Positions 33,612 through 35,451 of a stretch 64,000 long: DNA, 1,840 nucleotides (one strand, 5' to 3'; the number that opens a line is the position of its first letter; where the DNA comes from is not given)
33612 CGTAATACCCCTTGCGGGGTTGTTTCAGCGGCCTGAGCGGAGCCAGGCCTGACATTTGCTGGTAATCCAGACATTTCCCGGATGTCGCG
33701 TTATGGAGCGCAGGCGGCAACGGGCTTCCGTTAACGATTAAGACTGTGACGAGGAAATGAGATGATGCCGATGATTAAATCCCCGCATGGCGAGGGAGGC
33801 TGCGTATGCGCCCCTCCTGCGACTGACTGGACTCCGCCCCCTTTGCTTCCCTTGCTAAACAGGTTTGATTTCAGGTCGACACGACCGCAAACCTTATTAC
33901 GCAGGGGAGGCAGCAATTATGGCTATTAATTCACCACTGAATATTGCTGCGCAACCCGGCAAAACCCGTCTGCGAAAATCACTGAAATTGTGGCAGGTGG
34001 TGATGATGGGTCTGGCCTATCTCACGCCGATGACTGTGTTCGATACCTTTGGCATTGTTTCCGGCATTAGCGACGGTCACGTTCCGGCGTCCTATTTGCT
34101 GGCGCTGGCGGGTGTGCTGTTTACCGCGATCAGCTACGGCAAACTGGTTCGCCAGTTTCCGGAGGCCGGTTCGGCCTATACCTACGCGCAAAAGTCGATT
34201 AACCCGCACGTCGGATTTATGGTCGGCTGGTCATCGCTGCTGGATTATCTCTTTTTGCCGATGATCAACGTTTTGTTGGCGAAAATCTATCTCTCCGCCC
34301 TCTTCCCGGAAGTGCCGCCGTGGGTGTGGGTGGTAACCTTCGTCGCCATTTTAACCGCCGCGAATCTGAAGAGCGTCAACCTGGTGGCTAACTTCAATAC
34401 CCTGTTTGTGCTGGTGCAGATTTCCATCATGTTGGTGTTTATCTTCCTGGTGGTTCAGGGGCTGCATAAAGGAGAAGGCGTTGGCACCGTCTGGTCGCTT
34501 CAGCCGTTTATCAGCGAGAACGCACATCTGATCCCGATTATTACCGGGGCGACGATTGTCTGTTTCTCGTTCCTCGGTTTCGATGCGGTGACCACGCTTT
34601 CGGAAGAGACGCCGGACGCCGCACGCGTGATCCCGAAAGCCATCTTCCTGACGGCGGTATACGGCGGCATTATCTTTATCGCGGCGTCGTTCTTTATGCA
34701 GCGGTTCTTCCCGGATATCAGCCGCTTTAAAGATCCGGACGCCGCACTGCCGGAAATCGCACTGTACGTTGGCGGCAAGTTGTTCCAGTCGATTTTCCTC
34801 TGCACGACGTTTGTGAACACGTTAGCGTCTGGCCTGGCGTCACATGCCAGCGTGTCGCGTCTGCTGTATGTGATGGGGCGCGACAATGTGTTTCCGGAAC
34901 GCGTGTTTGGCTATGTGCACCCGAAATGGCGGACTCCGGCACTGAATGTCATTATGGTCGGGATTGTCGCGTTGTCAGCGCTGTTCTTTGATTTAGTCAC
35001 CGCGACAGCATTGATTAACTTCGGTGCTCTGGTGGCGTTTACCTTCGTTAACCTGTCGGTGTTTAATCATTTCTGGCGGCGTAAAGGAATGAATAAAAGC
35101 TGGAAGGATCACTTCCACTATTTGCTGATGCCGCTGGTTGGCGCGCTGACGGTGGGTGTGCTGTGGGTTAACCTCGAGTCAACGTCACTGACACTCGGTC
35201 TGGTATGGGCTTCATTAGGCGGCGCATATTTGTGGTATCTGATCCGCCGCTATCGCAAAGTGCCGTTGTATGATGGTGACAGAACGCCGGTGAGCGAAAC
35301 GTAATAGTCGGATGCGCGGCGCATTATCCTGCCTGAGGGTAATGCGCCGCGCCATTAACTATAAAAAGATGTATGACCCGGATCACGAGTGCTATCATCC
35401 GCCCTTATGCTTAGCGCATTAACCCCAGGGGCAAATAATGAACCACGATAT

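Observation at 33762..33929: Proline-rich 55-codon upstream ORF overlapping the puuP start codon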

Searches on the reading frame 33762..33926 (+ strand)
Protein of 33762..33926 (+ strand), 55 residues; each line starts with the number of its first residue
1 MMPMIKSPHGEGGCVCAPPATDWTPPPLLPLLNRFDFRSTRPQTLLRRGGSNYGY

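Call 13: find_homologous_proteins(query=window:33765-33926:+, max_evalue=10)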
Query seq(54 aa) (54 aa): 12 proteins with E <= 10 among 12 candidates.
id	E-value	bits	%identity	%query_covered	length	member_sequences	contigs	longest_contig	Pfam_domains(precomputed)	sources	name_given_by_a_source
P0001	1.1e-30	122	98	100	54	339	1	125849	PF23692.2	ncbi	ncbi:hypothetical protein P2S10_06185 [Escherichia coli]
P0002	4.3e-30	120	96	100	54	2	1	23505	PF23692.2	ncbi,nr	ncbi:hypothetical protein C2W78_001576 [Shigella dysenteriae]|nr:hypothetical protein [Shigella dyse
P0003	2.0e-29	118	96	100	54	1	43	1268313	PF23692.2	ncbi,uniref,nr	ncbi:TPA: hypothetical protein RHY07_000649 [Escherichia coli]|uniref:YmjE family protein n=1 Tax=Es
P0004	3.4e-28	114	93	100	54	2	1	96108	PF23692.2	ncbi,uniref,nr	ncbi:hypothetical protein K6711_23290 [Escherichia coli]|uniref:YmjE family protein n=1 Tax=Escheric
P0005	1.3e-24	103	85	100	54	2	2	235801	PF23692.2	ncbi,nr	ncbi:TPA: hypothetical protein OGS30_002655 [Escherichia coli]|nr:hypothetical protein [Escherichia 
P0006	2.1e-24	102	85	100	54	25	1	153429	PF23692.2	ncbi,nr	ncbi:TPA: hypothetical protein RY456_001970 [Escherichia albertii]|nr:hypothetical protein [Escheric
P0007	6.5e-24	100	90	94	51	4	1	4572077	PF23692.2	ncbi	ncbi:hypothetical protein ACLK2F_07285 [Escherichia coli]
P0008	2.5e-19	86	79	96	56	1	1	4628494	PF23692.2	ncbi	ncbi:hypothetical protein ACLK15_07510 [Escherichia coli]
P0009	2.6e-18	83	83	87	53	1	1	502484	PF23692.2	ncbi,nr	ncbi:hypothetical protein OIU92_29245 [Escherichia coli]|nr:hypothetical protein [Escherichia coli]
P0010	5.6e-12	63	100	46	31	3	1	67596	PF23692.2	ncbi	ncbi:hypothetical protein ACSFQ8_003929, partial [Escherichia coli]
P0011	9.8e-11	59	63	94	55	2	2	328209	PF23692.2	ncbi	ncbi:YmjE family protein [Kluyvera genomosp. 2]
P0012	5.9e-9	53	94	33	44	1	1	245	PF23692.2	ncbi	ncbi:YmjE family protein, partial [Escherichia sp. TWPC-MK]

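Call 14: search_protein_families(library=ncbifam, proteins=[window:33765-33926:+], max_evalue=1)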
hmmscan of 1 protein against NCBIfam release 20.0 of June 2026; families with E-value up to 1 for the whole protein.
seq(54 aa): 0 families

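Call 15: search_protein_families(library=pfam, proteins=[window:33765-33926:+], max_evalue=1)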
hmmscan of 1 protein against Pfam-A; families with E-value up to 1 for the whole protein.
seq(54 aa): 1 family
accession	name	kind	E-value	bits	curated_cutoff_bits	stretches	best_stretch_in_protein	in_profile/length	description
PF23692.1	YmjE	-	9.4e-44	147.6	27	1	1-54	1-54/54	YmjE-like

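Call 70: search_solved_structures(query=window:33762-33926:+, max_evalue=10)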
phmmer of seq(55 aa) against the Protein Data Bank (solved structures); distinct sequences matched with E-value up to 10: 0.

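Call 74: find_homologous_proteins(query=A4, max_evalue=0.001)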
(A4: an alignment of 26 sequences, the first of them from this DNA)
Query A4 (26 sequences) (55 aa, profile of the alignment): 45 proteins with E <= 0.001 among 2446 candidates.
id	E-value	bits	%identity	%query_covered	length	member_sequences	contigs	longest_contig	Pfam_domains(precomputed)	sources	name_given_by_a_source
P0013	4.4e-24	102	38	73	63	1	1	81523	-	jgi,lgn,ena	-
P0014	1.1e-20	91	-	-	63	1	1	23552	-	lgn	-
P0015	5.0e-20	89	75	15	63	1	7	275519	-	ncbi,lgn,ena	-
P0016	1.3e-19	88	80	9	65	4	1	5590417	-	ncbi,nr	ncbi:hypothetical protein EBA31_10565 [Serratia sp. P2ACOL2]|nr:hypothetical protein EBA31_10565 [Se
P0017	9.7e-19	85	-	-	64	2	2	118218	-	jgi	jgi:hypothetical protein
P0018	1.4e-18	85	75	15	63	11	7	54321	-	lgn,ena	-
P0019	2.3e-17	81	-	-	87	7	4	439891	-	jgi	jgi:hypothetical protein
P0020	1.6e-16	78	-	-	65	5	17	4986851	-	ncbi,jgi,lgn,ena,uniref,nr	ncbi:hypothetical protein [Serratia grimesii]|jgi:hypothetical protein|uniref:Uncharacterized protei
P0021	2.0e-16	78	-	-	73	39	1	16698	-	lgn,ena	-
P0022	2.4e-16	78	-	-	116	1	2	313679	-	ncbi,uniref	ncbi:hypothetical protein ACGS9J_11960 [Serratia quinivorans]|uniref:hypothetical protein n=1 Tax=Se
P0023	3.5e-16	77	-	-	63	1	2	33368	-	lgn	-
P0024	2.4e-15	74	-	-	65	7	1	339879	-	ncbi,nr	ncbi:hypothetical protein BSQ97_15570 [Serratia proteamaculans]|nr:hypothetical protein BSQ97_15570 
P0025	3.4e-15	74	-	-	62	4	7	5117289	-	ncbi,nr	ncbi:hypothetical protein FE224_11580 [Serratia marcescens]|nr:hypothetical protein [Serratia marces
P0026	1.1e-14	72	-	-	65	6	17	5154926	-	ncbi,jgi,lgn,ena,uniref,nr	ncbi:hypothetical protein JOE25_000967 [Serratia sp. PL17]|jgi:hypothetical protein|uniref:hypotheti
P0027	2.0e-14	71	-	-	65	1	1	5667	-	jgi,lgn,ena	-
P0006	4.0e-12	64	85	98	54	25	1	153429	PF23692.2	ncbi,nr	ncbi:TPA: hypothetical protein RY456_001970 [Escherichia albertii]|nr:hypothetical protein [Escheric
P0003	4.4e-12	64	96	98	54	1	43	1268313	PF23692.2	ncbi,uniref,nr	ncbi:TPA: hypothetical protein RHY07_000649 [Escherichia coli]|uniref:YmjE family protein n=1 Tax=Es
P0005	1.6e-11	62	85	98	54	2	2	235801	PF23692.2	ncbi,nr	ncbi:TPA: hypothetical protein OGS30_002655 [Escherichia coli]|nr:hypothetical protein [Escherichia 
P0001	3.6e-11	61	98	98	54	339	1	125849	PF23692.2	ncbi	ncbi:hypothetical protein P2S10_06185 [Escherichia coli]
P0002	3.6e-11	61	96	98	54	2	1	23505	PF23692.2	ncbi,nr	ncbi:hypothetical protein C2W78_001576 [Shigella dysenteriae]|nr:hypothetical protein [Shigella dyse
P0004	1.1e-10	59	93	98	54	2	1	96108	PF23692.2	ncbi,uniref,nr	ncbi:hypothetical protein K6711_23290 [Escherichia coli]|uniref:YmjE family protein n=1 Tax=Escheric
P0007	1.6e-7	49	90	93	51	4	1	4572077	PF23692.2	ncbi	ncbi:hypothetical protein ACLK2F_07285 [Escherichia coli]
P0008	1.1e-4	40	79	95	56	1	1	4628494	PF23692.2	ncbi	ncbi:hypothetical protein ACLK15_07510 [Escherichia coli]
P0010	9.6e-4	37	100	45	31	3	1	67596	PF23692.2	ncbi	ncbi:hypothetical protein ACSFQ8_003929, partial [Escherichia coli]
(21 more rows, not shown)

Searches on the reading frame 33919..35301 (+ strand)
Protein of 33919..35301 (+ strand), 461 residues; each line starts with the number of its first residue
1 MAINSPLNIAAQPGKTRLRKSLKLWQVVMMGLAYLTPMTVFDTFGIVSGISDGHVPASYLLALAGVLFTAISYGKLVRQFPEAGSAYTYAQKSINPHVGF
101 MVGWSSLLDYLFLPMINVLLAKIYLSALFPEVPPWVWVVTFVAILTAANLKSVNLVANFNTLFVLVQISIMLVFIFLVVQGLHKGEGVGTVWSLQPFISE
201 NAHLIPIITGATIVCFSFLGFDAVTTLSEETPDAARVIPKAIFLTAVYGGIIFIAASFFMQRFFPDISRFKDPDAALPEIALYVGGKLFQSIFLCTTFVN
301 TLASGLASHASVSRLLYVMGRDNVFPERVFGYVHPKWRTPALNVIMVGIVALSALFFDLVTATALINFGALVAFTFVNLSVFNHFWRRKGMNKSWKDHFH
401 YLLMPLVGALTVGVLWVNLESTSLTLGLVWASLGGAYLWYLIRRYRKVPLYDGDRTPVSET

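Call 17: find_related_loci(query=window:33919-35301:+, collection=genome_contigs, flank=2500)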
Query window:33919-35301:+ (461 aa) in genome_contigs; peptide patterns used: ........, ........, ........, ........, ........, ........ (x = any residue, [..] = any of these).
449 stretches matched a pattern; 422 encode a relative of the query (tblastn E <= 1e-3); the best 80 are kept; 80 distinct loci.
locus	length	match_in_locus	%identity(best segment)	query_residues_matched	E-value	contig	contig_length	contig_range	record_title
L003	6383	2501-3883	98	1-461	0e+0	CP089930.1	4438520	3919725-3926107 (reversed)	Escherichia coli strain E69 chromosome, complete genome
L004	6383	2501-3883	98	1-461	0e+0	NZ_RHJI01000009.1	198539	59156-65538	Escherichia sp. E1V33 1V33_9_consensus, whole genome shotgun sequence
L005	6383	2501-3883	98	1-461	0e+0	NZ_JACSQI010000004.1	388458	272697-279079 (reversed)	Escherichia whittamii strain Sa2BVA5 NODE_4_length_388458_cov_7.964772, whole genome shotgun sequence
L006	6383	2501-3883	97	1-461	0e+0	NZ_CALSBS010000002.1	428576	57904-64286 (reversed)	Pseudocitrobacter vendiensis strain CPO20170097T, whole genome shotgun sequence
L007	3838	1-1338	97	16-461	0e+0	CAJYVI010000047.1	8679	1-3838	MAG: uncultured Pseudocitrobacter sp. isolate SP260_1_metabat2_genome_mining.39 genome assembly, contig: k127_103099, wh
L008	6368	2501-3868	92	1-455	0e+0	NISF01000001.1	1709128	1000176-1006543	Enterobacter sp. 10-1 NODE_1_length_1709128_cov_29.5066, whole genome shotgun sequence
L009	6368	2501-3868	91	1-455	0e+0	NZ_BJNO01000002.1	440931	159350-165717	Raoultella terrigena strain NBRC 14941 sequence02, whole genome shotgun sequence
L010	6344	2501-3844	92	1-449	0e+0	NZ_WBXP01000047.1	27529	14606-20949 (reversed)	Shimwellia pseudoproteus strain DSM 3038 DSM3038_47, whole genome shotgun sequence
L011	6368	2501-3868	92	1-455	0e+0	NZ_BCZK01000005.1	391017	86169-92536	Klebsiella oxytoca NBRC 105695, whole genome shotgun sequence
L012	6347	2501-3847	91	1-449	0e+0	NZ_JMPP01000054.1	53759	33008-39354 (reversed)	Raoultella planticola ATCC 33531 GRPL.assembly.54, whole genome shotgun sequence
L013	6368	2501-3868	89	1-455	0e+0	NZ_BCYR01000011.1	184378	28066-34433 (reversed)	Raoultella ornithinolytica NBRC 105727 = ATCC 31898 strain NBRC 105727, whole genome shotgun sequence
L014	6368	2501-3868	91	1-455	0e+0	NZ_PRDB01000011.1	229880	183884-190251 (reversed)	Klebsiella michiganensis strain DSM 25444 contig_11, whole genome shotgun sequence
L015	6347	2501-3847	89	1-449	0e+0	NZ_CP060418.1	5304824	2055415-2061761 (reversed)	Enterobacter sp. JUb54 strain RIT712 chromosome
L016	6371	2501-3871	88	1-456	0e+0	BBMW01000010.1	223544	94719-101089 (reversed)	Citrobacter werkmanii NBRC 105721 DNA, contig: CIWKM10, whole genome shotgun sequence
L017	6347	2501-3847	89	1-449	0e+0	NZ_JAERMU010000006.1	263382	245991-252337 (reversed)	Cedecea sulfonylureivorans strain LAM2020 LMT5_ctg006, whole genome shotgun sequence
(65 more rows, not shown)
